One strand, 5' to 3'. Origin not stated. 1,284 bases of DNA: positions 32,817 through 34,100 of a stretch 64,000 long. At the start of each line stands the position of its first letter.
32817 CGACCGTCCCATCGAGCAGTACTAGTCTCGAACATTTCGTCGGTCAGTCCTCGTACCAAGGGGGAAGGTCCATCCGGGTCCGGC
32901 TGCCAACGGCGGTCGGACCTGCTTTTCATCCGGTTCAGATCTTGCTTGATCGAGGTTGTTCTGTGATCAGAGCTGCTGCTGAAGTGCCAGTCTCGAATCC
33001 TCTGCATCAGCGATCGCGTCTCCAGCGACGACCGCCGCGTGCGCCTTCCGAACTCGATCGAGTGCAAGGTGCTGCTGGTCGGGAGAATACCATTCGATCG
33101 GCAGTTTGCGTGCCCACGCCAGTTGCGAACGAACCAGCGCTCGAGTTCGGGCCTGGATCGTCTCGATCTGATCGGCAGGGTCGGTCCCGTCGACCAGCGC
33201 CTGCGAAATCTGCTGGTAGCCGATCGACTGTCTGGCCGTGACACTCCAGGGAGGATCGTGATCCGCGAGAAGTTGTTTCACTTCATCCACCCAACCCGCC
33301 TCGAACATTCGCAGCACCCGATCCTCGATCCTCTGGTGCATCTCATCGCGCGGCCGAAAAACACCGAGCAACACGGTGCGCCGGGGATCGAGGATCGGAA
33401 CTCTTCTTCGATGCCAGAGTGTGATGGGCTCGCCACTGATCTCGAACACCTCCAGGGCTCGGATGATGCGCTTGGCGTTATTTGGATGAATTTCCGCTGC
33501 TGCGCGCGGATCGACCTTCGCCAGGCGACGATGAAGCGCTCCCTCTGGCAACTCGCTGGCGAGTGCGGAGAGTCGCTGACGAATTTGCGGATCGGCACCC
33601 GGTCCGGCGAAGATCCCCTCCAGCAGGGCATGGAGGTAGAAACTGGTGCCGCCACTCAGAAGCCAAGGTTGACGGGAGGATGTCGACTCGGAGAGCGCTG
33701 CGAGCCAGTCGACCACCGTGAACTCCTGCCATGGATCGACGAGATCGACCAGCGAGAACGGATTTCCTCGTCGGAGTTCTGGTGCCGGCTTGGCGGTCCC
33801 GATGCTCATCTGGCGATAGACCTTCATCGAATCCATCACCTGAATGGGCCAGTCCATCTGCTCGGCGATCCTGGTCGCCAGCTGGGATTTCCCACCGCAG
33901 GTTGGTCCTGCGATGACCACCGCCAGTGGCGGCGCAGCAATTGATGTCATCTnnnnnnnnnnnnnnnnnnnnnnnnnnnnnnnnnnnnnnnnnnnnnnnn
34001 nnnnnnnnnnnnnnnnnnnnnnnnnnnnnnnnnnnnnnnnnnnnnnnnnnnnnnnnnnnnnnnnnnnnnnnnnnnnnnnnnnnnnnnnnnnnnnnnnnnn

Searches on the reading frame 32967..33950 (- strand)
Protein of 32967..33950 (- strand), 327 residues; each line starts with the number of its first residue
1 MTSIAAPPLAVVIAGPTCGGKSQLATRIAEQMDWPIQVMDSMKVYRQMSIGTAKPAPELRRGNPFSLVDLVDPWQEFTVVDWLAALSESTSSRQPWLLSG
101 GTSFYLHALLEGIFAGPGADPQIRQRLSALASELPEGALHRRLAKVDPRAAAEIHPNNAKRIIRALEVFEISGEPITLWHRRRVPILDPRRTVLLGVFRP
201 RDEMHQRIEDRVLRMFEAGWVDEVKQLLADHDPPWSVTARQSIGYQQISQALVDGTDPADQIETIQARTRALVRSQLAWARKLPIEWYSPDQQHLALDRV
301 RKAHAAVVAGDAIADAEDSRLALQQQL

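Call 3: search_protein_families(library=pfam, proteins=[window:32967-33950:-], max_evalue=0.01)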
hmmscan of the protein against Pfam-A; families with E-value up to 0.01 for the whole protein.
window:32967-33950:- (327 aa): 3 families
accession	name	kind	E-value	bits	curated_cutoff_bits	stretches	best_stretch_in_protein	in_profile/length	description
PF01715.23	IPPT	-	6.1e-63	213.2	23.6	1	44-282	2-242/243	IPP transferase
PF01745.22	IPT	-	3.7e-07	30.2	20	1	12-58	5-51/233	Isopentenyl transferase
PF02224.24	Cytidylate_kin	-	0.0027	17.9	26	1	12-52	2-40/211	Cytidylate kinase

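Call 4: search_protein_families(library=ncbifam, proteins=[window:32967-33950:-], max_evalue=0.01)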
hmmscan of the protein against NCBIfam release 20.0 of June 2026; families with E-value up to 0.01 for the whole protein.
window:32967-33950:- (327 aa): 2 families
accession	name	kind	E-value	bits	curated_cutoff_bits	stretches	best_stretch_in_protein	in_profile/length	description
TIGR00174.1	miaA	equivalog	5.1e-59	199.9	148.65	1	10-287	1-282/288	tRNA (adenosine(37)-N6)-dimethylallyltransferase MiaA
TIGR00017.1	cmk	equivalog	0.0028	17.4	135.55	1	10-49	4-41/217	(d)CMP kinase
